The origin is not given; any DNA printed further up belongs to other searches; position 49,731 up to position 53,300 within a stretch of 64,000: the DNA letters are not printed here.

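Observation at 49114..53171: Single-polypeptide biotin carboxylase / BCCP / carboxyltransferase enzyme with NUDIX and zf-CHCC neighbours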

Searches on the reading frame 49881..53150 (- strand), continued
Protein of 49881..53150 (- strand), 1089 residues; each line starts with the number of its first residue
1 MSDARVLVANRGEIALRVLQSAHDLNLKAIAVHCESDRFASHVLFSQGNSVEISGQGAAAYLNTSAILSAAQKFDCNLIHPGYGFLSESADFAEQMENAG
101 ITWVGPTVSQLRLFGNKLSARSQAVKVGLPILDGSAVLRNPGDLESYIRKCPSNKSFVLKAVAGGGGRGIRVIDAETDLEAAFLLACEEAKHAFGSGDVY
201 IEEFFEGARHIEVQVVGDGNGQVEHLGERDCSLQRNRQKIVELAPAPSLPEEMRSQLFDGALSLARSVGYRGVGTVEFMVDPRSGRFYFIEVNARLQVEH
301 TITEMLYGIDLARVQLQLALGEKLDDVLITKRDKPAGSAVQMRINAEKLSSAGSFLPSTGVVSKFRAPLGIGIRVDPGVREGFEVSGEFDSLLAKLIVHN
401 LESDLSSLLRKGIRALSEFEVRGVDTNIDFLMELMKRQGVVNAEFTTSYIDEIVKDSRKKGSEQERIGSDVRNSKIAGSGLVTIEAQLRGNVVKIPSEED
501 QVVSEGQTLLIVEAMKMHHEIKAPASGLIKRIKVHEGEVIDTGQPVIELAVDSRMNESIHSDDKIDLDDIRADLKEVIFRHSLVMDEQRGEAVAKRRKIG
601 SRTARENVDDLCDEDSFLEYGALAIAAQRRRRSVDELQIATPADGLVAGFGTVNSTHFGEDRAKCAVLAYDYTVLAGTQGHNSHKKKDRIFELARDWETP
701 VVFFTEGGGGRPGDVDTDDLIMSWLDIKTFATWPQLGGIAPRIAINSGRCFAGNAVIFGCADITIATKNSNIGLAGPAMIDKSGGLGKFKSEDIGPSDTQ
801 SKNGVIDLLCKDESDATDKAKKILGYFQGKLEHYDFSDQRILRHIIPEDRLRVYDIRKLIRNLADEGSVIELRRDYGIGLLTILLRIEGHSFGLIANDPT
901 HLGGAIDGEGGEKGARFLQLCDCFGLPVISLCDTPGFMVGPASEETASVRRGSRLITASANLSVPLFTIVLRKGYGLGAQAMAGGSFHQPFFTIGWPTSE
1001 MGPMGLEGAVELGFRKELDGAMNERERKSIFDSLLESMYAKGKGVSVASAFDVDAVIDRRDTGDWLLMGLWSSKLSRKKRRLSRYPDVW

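Call 33: find_encoding_contigs(protein=P0035, flank=5000, max_places=2)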
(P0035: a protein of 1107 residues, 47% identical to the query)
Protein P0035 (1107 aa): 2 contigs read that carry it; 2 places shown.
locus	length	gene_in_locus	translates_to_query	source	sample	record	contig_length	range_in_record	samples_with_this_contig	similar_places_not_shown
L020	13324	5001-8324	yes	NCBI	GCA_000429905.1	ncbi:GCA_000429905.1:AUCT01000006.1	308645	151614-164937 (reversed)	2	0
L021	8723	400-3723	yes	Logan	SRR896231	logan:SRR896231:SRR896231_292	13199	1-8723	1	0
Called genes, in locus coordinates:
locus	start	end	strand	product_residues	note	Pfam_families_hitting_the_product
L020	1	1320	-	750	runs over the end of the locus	PF10114:PocR, PF00989:PAS, PF08448:PAS_4, PF13188:PAS_8 (weak), PF13426:PAS_9, PF00512:HisKA, PF02518:HATPase_c, PF00072:Response_reg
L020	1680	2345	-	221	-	PF00565:SNase, PF02805:Ada_Zn_binding (weak)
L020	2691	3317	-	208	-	PF00472:RF-1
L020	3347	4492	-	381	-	PF01139:RtcB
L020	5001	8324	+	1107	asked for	PF00289:Biotin_carb_N, PF02786:CPSase_L_D2, PF02785:Biotin_carb_C, PF00364:Biotin_lipoyl, PF01039:Carboxyl_trans, PF03255:ACCA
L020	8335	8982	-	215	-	PF12654:DUF3786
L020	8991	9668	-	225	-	PF02525:Flavodoxin_2, PF03358:FMN_red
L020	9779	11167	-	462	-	PF04015:DUF362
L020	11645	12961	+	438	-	PF05935:Arylsulfotrans (weak)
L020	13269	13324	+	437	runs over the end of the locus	PF05935:Arylsulfotrans, PF14269:Arylsulfotran_2 (faint)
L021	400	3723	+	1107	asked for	PF00289:Biotin_carb_N, PF02786:CPSase_L_D2, PF02785:Biotin_carb_C, PF00364:Biotin_lipoyl, PF01039:Carboxyl_trans, PF03255:ACCA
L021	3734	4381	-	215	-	PF12654:DUF3786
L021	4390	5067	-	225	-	PF02525:Flavodoxin_2, PF03358:FMN_red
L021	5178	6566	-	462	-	PF04015:DUF362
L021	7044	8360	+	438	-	PF05935:Arylsulfotrans (weak)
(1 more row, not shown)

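Call 34: find_encoding_contigs(protein=P0053, flank=5000, max_places=2)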
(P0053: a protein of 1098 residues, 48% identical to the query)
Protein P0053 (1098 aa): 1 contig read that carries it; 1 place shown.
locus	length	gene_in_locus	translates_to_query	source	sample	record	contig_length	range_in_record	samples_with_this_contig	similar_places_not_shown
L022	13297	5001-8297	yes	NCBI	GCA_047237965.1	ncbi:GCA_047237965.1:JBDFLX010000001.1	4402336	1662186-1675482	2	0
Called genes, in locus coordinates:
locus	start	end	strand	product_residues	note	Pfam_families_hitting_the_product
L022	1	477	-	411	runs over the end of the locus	PF00460:Flg_bb_rod, PF22692:LlgE_F_G_D1, PF07559:FlgE_D2, PF06429:Flg_bbr_C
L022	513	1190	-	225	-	PF03963:FlgD, PF13861:FLgD_tudor, PF13860:FlgD_ig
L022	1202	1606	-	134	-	PF00460:Flg_bb_rod (weak), PF06429:Flg_bbr_C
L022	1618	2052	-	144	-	PF00460:Flg_bb_rod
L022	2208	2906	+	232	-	PF17656:ChapFlgA_N, PF08666:SAF, PF13144:ChapFlgA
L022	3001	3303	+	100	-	PF04316:FlgM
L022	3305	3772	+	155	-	PF05130:FlgN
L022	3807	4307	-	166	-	PF03737:RraA-like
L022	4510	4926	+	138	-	PF03061:4HBT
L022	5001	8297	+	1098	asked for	PF00289:Biotin_carb_N, PF02786:CPSase_L_D2, PF25919:BSH_CusB (faint), PF02785:Biotin_carb_C, PF00364:Biotin_lipoyl, PF25973:BSH_CzcB (faint), PF01039:Carboxyl_trans, PF03255:ACCA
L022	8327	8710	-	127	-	PF12796:Ank_2 (weak), PF00023:Ank (faint)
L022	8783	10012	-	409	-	PF04055:Radical_SAM, PF06969:HemN_C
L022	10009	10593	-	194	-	PF01725:Ham1p_like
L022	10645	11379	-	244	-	PF01138:RNase_PH, PF03725:RNase_PH_C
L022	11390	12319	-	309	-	PF13672:PP2C_2, PF07228:SpoIIE (faint), PF00481:PP2C (faint)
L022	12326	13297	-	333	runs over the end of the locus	PF00069:Pkinase, PF07714:PK_Tyr_Ser-Thr, PF03109:ABC1 (weak)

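Call 54: list_cluster_members(proteins=[P0001, P0002, P0003])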
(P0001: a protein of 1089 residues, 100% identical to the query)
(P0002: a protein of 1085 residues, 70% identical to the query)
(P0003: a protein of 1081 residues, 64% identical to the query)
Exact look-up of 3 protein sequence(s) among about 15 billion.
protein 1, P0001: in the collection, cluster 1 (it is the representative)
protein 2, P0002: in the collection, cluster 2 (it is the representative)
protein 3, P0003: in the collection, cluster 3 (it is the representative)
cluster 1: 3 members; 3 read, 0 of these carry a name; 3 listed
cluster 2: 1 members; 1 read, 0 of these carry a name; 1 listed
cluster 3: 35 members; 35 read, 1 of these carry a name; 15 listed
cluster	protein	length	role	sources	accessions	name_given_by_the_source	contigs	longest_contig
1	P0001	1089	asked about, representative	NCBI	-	-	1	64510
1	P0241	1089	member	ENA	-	-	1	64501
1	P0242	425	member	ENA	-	-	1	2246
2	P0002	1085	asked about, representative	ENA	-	-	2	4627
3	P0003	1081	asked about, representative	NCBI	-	-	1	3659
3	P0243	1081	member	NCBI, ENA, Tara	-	strand:+ start:146 stop:3391 length:3246 start_codon:yes stop_codon:yes gene_type:complete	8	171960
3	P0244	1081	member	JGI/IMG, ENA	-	-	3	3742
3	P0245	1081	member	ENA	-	-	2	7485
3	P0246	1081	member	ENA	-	-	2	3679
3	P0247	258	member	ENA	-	-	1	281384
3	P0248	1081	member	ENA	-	-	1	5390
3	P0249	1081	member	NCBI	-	-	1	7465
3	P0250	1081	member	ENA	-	-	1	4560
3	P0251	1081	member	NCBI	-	-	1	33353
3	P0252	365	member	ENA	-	-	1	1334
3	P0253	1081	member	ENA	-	-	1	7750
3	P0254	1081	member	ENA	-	-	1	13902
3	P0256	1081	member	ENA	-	-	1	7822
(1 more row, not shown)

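Call 67: search_protein_families(library=pfam, proteins=[L002:738-2660:+, L002:3972-4649:-, L002:4915-6045:-, L002:9337-11166:-, L013:1836-3440:+, L013:3437-4564:+, L013:4305-5549:+, L013:9330-10280:-, L013:9920-12301:+, L013:12527-13543:+], max_evalue=0.00001)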
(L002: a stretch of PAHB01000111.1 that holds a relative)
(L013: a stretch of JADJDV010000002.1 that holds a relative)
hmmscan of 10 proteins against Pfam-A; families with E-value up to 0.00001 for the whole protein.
L002:738-2660:+ (640 aa): 5 families
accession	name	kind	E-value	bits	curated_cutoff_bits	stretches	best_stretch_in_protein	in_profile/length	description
PF00211.25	Guanylate_cyc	-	4.4e-10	39.9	21.9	1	9-170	9-181/183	Adenylate and Guanylate cyclase catalytic domain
PF14559.12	TPR_19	-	4.6e-10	40.1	25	0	523-571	6-52/68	Tetratricopeptide repeat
PF13431.12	TPR_17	-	1.5e-09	37.8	24.4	0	397-420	1-24/34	Tetratricopeptide repeat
PF13414.12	TPR_11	-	7.8e-08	32.3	26.8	0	390-419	9-38/42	TPR repeat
PF13428.12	TPR_14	-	1.7e-06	28.6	23.5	0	390-416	16-42/44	Tetratricopeptide repeat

L002:3972-4649:- (225 aa): 1 family
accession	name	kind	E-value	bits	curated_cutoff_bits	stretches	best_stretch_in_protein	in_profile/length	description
PF03167.25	UDG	-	2.4e-19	70.3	24.3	1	57-214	6-141/141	Uracil DNA glycosylase superfamily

L002:4915-6045:- (376 aa): 3 families
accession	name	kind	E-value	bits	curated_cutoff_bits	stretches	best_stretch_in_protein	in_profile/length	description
PF16884.10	ADH_N_2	-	4.1e-23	81.8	31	1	51-154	2-106/108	N-terminal domain of oxidoreductase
PF00107.32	ADH_zinc_N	-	2.5e-18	66.7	31.8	1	201-324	2-117/129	Zinc-binding dehydrogenase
PF13602.12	ADH_zinc_N_2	-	7.1e-11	43.6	27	1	234-370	2-131/134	Zinc-binding dehydrogenase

L002:9337-11166:- (609 aa): 2 families
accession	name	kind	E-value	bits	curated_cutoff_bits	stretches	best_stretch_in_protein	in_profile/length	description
PF03797.25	Autotransporter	-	1.2e-30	107.5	26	1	337-580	6-254/255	Autotransporter beta-domain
PF13205.12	Big_5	-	7.6e-17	62.4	23.6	2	4-113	5-105/105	Bacterial Ig-like domain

L013:1836-3440:+ (534 aa): 2 families
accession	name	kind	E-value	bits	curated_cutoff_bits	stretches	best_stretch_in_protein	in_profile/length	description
PF00501.34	AMP-binding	-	4.8e-81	272.9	29.9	1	12-399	2-384/384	AMP-binding enzyme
PF13193.12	AMP-binding_C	-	5e-24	85.5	24.5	1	449-524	1-76/76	AMP-binding enzyme C-terminal domain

L013:3437-4564:+ (375 aa): 2 families
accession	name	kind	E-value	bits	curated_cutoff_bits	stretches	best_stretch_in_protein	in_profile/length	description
PF13458.12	Peripla_BP_6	-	3.4e-78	264.2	31.7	1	50-330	1-283/343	Periplasmic binding protein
PF13433.12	Peripla_BP_5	-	1.9e-14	54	27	1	51-320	1-269/363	Periplasmic binding protein domain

L013:4305-5549:+ (414 aa): 3 families
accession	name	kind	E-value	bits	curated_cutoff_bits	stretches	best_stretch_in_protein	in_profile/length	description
PF01609.27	DDE_Tnp_1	-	3.8e-26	92.5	23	1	201-373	6-200/200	Transposase DDE domain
PF05598.16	DUF772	-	5.8e-20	71.5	23.1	1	112-185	1-72/74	Transposase domain (DUF772)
PF13359.12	DDE_Tnp_4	-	7.8e-08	32.5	24.8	1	216-367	10-152/158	DDE superfamily endonuclease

L013:9330-10280:- (316 aa): 0 families

L013:9920-12301:+ (793 aa): 0 families

L013:12527-13543:+ (338 aa): 2 families
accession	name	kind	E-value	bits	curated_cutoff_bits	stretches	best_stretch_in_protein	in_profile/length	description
PF01557.24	FAA_hydrolase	-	3.8e-36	125.2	23.9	1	82-319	3-207/214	Fumarylacetoacetate (FAA) hydrolase C-terminal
PF18288.6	FAA_hydro_N_2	-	1.1e-29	103.1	25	1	1-78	1-78/78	Fumarylacetoacetase N-terminal domain 2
